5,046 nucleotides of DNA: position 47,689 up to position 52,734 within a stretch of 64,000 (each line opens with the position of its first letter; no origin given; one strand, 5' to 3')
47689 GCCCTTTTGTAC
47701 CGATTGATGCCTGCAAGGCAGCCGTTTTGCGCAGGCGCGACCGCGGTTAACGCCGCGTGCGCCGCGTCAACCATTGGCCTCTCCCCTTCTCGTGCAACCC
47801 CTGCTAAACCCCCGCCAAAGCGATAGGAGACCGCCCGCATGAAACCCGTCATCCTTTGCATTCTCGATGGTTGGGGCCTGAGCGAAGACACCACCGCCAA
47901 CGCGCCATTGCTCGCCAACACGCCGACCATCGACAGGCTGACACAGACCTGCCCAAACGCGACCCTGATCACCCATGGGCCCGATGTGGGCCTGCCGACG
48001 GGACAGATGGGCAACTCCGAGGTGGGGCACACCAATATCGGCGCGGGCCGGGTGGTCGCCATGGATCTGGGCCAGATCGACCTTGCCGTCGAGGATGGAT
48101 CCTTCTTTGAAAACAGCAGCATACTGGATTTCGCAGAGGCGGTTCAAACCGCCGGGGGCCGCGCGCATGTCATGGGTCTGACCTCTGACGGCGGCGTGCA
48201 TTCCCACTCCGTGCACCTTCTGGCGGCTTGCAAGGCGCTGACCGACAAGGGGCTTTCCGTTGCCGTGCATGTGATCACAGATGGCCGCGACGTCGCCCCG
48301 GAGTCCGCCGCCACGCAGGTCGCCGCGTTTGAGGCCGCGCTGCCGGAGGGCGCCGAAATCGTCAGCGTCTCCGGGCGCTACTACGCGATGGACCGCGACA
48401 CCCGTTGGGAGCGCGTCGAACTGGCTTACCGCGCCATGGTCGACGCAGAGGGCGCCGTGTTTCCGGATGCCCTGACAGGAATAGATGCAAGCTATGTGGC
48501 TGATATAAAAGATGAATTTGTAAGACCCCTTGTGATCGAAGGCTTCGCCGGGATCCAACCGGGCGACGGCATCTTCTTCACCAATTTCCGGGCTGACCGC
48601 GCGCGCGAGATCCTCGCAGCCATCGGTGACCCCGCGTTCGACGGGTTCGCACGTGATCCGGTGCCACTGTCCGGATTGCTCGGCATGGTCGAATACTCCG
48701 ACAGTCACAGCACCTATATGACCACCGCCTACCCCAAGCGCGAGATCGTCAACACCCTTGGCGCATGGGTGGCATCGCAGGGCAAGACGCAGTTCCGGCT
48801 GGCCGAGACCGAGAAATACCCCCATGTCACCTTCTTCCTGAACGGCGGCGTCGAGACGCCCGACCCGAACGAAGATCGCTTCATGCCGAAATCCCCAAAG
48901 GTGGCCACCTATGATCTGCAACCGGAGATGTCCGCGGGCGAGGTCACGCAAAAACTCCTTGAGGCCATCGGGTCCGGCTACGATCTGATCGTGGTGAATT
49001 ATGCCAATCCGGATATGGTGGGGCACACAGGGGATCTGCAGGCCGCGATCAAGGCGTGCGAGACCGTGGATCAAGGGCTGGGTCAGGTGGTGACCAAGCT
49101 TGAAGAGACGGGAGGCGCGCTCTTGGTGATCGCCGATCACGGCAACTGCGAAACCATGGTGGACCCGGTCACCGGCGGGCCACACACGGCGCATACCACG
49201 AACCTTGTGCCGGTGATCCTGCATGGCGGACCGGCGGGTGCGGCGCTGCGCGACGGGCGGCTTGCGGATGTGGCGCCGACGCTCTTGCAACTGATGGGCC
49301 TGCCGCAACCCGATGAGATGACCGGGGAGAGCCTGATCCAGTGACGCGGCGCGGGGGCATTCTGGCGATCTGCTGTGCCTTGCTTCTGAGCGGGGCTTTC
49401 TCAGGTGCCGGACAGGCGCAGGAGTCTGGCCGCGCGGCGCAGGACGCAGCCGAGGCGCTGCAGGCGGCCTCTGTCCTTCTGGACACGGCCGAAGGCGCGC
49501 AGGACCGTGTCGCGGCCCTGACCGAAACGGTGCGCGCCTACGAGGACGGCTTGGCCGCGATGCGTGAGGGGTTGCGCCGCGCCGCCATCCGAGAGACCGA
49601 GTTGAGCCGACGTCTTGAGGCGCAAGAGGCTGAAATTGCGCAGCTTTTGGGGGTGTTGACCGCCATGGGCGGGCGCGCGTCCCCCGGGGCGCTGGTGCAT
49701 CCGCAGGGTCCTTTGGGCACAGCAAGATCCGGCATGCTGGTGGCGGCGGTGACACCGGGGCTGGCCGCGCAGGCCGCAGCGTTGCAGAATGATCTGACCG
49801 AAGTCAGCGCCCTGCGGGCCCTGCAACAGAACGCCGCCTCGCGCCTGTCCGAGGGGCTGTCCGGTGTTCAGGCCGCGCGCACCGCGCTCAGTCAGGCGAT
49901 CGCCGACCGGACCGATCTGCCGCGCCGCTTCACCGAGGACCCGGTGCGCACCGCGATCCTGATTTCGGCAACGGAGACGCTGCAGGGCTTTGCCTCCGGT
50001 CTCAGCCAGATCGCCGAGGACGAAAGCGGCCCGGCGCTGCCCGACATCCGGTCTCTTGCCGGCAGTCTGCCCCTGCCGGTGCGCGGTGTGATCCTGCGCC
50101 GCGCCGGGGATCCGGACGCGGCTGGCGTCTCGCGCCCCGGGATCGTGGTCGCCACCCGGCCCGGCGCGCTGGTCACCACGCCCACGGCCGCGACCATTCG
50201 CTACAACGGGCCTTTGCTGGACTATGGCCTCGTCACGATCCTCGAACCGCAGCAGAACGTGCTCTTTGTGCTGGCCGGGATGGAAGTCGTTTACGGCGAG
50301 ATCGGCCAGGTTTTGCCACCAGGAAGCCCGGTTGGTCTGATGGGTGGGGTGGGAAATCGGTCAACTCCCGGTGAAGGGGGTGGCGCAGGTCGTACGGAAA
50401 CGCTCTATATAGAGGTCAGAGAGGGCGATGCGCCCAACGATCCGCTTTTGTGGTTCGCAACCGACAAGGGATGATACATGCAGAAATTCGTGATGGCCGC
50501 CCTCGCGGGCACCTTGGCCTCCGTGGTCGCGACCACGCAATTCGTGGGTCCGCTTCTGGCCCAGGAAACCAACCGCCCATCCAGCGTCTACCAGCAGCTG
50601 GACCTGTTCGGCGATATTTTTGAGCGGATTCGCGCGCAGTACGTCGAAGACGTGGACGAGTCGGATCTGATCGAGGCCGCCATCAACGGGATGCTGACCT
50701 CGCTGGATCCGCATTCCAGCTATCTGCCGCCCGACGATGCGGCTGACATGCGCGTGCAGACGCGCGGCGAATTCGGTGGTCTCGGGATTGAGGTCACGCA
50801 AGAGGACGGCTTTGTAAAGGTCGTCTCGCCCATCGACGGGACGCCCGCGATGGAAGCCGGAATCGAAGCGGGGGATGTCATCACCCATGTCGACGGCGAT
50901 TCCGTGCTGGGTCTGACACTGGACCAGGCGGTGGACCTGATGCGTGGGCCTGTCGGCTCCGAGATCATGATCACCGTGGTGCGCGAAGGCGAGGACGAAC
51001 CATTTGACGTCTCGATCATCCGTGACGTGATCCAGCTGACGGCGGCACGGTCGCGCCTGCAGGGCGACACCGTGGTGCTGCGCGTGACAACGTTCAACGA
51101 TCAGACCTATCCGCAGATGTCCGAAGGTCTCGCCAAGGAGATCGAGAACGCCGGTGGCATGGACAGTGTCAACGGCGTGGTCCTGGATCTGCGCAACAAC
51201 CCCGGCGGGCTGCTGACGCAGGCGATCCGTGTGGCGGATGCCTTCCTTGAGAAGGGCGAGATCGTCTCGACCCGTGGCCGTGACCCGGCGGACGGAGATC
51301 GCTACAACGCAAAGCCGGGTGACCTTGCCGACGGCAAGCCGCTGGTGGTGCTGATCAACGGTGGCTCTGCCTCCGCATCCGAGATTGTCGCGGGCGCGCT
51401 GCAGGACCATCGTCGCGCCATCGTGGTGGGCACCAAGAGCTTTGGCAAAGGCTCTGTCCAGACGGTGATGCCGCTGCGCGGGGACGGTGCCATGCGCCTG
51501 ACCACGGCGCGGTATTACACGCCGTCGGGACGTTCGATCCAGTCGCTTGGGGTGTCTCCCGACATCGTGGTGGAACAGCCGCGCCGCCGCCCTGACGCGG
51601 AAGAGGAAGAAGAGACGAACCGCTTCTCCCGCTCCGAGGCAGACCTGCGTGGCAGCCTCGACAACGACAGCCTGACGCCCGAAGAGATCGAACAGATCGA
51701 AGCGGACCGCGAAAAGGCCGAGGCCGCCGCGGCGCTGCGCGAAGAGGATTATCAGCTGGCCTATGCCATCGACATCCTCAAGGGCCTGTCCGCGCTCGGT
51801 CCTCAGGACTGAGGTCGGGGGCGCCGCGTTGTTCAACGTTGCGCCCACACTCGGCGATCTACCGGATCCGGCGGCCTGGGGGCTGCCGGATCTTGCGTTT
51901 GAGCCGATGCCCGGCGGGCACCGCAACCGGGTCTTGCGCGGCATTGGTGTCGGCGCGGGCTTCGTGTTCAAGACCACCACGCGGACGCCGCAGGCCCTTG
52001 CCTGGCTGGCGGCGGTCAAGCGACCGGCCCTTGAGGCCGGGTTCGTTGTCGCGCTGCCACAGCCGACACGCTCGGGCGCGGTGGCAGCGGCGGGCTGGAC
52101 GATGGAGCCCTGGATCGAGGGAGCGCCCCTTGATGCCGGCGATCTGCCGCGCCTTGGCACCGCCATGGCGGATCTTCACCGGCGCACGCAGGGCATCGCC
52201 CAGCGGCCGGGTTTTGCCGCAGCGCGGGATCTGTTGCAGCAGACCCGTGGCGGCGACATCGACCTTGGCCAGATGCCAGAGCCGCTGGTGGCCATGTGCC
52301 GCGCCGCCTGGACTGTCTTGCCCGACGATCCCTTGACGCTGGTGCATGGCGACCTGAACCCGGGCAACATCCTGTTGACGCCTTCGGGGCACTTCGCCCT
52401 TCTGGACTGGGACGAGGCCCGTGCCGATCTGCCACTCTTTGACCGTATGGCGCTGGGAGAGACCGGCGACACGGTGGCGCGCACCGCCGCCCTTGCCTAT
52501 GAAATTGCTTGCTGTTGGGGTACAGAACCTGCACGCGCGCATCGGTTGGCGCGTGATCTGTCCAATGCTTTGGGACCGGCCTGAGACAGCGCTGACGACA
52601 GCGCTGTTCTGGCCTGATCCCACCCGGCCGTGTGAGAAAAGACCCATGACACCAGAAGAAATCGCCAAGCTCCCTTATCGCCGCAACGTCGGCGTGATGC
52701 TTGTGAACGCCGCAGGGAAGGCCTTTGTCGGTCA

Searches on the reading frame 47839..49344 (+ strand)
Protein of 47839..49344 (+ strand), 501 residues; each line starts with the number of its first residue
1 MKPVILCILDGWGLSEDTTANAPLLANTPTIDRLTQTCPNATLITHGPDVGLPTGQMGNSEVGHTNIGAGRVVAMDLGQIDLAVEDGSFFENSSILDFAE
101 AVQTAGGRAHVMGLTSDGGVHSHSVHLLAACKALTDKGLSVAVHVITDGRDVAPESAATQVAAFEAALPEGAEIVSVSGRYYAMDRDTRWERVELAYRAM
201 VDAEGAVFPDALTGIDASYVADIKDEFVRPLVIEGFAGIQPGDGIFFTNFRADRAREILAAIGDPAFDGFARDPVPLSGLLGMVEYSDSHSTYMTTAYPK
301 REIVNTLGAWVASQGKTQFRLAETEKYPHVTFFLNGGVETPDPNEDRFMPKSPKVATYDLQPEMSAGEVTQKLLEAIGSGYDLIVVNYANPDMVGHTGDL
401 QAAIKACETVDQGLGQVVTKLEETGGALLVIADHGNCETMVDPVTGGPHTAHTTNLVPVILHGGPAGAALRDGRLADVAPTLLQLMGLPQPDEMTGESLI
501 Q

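Call 31: search_protein_families(library=pfam, proteins=[window:47839-49344:+], max_evalue=0.001)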
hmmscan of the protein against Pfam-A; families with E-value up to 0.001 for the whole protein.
window:47839-49344:+ (501 aa): 3 families
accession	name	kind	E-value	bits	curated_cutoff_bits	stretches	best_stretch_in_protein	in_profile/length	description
PF01676.23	Metalloenzyme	-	4.4e-76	256.2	24.3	1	2-489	1-251/252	Metalloenzyme superfamily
PF06415.18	iPGM_N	-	3.8e-68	229.7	27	1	80-287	1-216/217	BPG-independent PGAM N-terminus (iPGM_N)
PF01663.27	Phosphodiest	-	0.00011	22.3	23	1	368-435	143-220/342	Type I phosphodiesterase / nucleotide pyrophosphatase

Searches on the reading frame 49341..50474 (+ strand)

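Call 31: search_protein_families(library=pfam, proteins=[window:49341-50474:+], max_evalue=0.001)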
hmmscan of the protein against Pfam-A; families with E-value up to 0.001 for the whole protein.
window:49341-50474:+ (377 aa): 2 families
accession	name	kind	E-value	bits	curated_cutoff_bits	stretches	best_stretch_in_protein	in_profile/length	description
PF01551.29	Peptidase_M23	-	1.9e-05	25.2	28.7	1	266-368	4-96/96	Peptidase family M23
PF11932.13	DUF3450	-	0.00029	20.7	32.6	1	8-103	2-85/241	Protein of unknown function (DUF3450)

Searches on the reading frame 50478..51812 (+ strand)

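Call 31: search_protein_families(library=pfam, proteins=[window:50478-51812:+], max_evalue=0.001)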
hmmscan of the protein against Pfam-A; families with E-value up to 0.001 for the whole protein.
window:50478-51812:+ (444 aa): 6 families
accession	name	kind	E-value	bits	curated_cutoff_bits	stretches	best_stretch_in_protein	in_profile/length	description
PF03572.23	Peptidase_S41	-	5.3e-53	179.4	24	1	199-365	3-165/165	Peptidase family S41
PF17820.7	PDZ_6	-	3.5e-14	52.7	27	1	115-169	2-54/54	PDZ domain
PF13180.12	PDZ_2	-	1.9e-13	50.9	27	1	100-179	1-79/80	PDZ domain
PF22694.1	CtpB_N-like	-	1.9e-10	41.5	27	1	30-83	27-81/85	Activating protease CtpB N-terminal domain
PF00595.29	PDZ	-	8.5e-10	39.3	23.2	1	98-167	8-80/81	PDZ domain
PF17804.6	TSP_NTD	-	0.00054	20.7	26.4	0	53-86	155-188/188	Tail specific protease N-terminal domain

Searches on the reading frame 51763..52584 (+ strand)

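Call 31: search_protein_families(library=pfam, proteins=[window:51763-52584:+], max_evalue=0.001)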
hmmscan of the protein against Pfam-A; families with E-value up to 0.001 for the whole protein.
window:51763-52584:+ (273 aa): 2 families
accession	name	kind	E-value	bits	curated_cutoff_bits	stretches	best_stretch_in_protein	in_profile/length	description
PF01636.29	APH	-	2.8e-14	53.9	23.2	1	47-234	3-212/239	Phosphotransferase enzyme family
PF19974.5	TCAD9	-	6e-07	29.4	40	1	158-225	264-330/429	Ternary complex associated domain 9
